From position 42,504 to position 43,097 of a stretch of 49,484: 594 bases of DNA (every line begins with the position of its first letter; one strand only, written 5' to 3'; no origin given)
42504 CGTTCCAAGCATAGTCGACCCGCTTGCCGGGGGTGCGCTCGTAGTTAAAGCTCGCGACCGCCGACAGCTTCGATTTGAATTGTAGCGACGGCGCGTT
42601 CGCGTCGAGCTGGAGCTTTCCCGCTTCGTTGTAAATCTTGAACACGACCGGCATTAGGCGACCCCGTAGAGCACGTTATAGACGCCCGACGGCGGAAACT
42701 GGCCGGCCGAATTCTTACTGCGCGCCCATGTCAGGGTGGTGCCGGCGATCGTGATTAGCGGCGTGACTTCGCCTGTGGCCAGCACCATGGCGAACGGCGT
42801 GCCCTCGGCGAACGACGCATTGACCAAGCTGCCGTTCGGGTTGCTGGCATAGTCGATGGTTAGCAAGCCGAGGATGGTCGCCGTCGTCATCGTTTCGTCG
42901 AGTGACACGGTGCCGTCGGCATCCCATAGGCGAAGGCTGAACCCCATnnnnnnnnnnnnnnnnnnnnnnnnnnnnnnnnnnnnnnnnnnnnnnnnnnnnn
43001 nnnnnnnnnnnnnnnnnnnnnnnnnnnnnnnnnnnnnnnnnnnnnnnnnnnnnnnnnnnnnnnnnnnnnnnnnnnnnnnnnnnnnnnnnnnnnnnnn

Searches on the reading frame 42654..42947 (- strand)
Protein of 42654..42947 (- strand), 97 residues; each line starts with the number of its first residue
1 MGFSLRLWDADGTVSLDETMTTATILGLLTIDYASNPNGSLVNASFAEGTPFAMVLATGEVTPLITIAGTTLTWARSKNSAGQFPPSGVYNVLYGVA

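Call 18: search_protein_families(library=phrogs, proteins=[window:42654-42947:-], max_evalue=0.001)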
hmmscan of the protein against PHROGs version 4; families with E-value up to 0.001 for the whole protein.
window:42654-42947:- (97 aa): 1 family
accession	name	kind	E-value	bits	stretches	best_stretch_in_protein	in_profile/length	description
phrog_2427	-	unknown function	2.6e-11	44.8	1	1-96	6-101/103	-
